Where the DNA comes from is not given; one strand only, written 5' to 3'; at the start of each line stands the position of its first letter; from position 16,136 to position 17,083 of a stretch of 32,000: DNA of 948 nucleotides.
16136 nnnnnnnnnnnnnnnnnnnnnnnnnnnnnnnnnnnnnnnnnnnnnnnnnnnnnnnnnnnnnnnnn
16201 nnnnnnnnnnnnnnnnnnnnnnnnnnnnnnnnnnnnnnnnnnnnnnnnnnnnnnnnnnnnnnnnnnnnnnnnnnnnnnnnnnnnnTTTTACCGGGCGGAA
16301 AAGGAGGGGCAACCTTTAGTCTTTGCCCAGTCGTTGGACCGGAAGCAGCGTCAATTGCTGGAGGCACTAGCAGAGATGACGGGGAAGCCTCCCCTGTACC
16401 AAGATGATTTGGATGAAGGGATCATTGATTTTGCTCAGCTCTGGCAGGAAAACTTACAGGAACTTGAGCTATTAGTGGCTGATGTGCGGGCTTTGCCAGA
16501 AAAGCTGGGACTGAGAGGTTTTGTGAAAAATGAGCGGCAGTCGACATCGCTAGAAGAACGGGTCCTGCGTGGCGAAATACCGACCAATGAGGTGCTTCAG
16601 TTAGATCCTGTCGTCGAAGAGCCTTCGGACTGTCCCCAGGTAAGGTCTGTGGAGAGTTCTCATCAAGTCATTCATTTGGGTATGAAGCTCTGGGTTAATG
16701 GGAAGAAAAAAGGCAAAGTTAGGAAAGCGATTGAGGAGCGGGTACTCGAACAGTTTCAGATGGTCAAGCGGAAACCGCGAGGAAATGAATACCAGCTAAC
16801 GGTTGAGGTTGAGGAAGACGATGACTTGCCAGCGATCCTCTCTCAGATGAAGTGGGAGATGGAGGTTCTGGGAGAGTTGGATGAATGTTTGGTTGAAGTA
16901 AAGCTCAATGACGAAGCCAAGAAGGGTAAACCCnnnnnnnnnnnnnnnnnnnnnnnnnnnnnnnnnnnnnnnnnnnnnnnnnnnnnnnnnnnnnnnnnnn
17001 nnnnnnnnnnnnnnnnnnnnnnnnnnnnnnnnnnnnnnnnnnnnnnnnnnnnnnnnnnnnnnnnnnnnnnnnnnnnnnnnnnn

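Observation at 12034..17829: Divergent NACHT NTPase and a four-gene overlapping operon (PrlF-like / YhaV-like / extended tyrosine recombinase / naked WD40): candidate multi-component conflict or element-maintenance system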

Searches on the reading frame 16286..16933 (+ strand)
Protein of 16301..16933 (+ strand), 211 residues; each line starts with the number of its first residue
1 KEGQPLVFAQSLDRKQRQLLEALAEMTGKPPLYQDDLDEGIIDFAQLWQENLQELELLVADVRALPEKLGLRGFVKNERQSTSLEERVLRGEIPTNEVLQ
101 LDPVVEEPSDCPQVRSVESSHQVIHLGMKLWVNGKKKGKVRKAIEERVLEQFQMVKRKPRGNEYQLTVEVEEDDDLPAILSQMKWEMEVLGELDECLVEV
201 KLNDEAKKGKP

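Call 21: search_protein_families(library=pfam, proteins=[window:16301-16933:+], max_evalue=1)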
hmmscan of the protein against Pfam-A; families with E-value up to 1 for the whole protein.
window:16301-16933:+ (211 aa): 2 families
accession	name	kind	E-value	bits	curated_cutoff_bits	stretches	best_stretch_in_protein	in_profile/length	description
PF24373.1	DUF7529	-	0.091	13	27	1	124-189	57-121/160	Family of unknown function (DUF7529)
PF06265.16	YutD-like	-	0.11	13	25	1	43-87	21-63/85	Putative antitoxin YutD-like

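Call 64: predict_structure(alignment_id=A6)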
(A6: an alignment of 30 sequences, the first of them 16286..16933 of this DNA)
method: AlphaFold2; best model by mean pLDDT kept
length: 216 residues; sequences in the alignment: 30
mean_pLDDT: 79.6   pTM: 0.48
mean pLDDT of the five models: 79.6, 78.8, 78.7, 78.5, 77.3
residues with pLDDT >= 90: 91; 70-90: 60; 50-70: 44; < 50: 21
segments of 3 or more residues with pLDDT < 50: 1-7, 101-107
pLDDT, mean of each block of 10 residues (from residue 1): 45 79 88 85 90 91 87 73 53 61 47 57 79 97 97 95 91 91 95 96 91 54
secondary structure, 60 per line:
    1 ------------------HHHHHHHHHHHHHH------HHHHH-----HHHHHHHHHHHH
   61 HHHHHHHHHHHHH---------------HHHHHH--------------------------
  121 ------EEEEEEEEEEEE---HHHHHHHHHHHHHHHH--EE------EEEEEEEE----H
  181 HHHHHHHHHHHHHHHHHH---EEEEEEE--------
elements in order: H19-32 H39-43 H49-73 H89-94 E127-138 H142-157 E168-175 H180-198 E202-208
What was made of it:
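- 15281..16936 (+): Plasmid-family tyrosine recombinase, 551 aa. Layout: SAM-like domain (aa 51-130), catalytic domain (aa 156-330), helical tail module A (about aa 354-408), linker, ferredoxin-like tail module B (about aa 462-543). Homology to relatives ends at about 16905. AlphaFold tail model has pLDDT 85-91 for module A and 91-97 for module B (call 64).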

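Call 66: fold_search(model_id=the predicted structure, library=pdb)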
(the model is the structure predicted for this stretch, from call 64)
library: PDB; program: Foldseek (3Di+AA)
matches with E <= 10: 1206; with E <= 0.001: 1
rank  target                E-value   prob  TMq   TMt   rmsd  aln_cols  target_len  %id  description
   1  1yz7                  7.5e-04  1.00  0.32  0.38  17.9       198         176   15  Crystal structure of a C-terminal segment of the alpha subunit of aIF2 from Pyrococcus abyssi (released 2005-06-28)
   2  3i4p                  1.6e-03  0.96  0.25  0.33  17.0       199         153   16  Crystal structure of AsnC family transcriptional regulator from Agrobacterium tumefaciens (released 2009-07-28)
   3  1yz6                  2.5e-03  0.99  0.32  0.27  18.1       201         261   17  Crystal structure of intact alpha subunit of aIF2 from Pyrococcus abyssi (released 2005-06-28)
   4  1z2l_A                4.8e-03  1.00  0.29  0.16   5.1       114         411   10  Crystal structure of Allantoate-amidohydrolase from E.coli K12 in complex with substrate Allantoate (released 2005-03-22)
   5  2cyy                  5.1e-03  0.66  0.20  0.26  18.9       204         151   10  Crystal structure of PH1519 from Pyrococcus horikosii OT3 (released 2006-09-19)
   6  9hve_K                6.1e-03  1.00  0.31  0.25   3.1        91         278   15  Native human eIF2-eIF2B complex (released 2025-11-19)
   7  4pxd_A                6.1e-03  1.00  0.28  0.16   5.1       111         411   11  The crystal structure of EcAAH in complex with allantoate (released 2014-07-23)
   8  8ppl_Ir               6.5e-03  1.00  0.31  0.24   4.7       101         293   15  MERS-CoV Nsp1 bound to the human 43S pre-initiation complex (released 2023-10-18)
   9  1z2l_B                7.0e-03  1.00  0.29  0.17   5.2       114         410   10  Crystal structure of Allantoate-amidohydrolase from E.coli K12 in complex with substrate Allantoate (released 2005-03-22)
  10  6wi5_A                9.6e-03  0.97  0.24  0.45   5.7        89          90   17  De novo designed protein Foldit4 (released 2020-04-22)
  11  2ibo_A                9.6e-03  0.96  0.24  0.44   4.2        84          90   25  X-ray Crystal Structure of Protein SP2199 from Streptococcus pneumoniae. Northeast Structural Genomics Consortium Targ (released 2006-10-03)
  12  2imo_B                1.1e-02  1.00  0.29  0.17   5.1       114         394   10  Crystal structure of allantoate amidohydrolase from Escherichia coli at pH 4.6 (released 2006-10-17)
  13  8qzz_B                1.2e-02  1.00  0.29  0.50   4.6        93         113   15  Crystal structure of human eIF2 alpha-gamma complexed with PPP1R15A_420-452 (released 2024-03-20)
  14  2imo_A                1.3e-02  1.00  0.28  0.17   5.1       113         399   11  Crystal structure of allantoate amidohydrolase from Escherichia coli at pH 4.6 (released 2006-10-17)
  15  2dbb_B                1.3e-02  0.72  0.25  0.32  17.5       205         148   14  Crystal structure of PH0061 (released 2006-06-15)
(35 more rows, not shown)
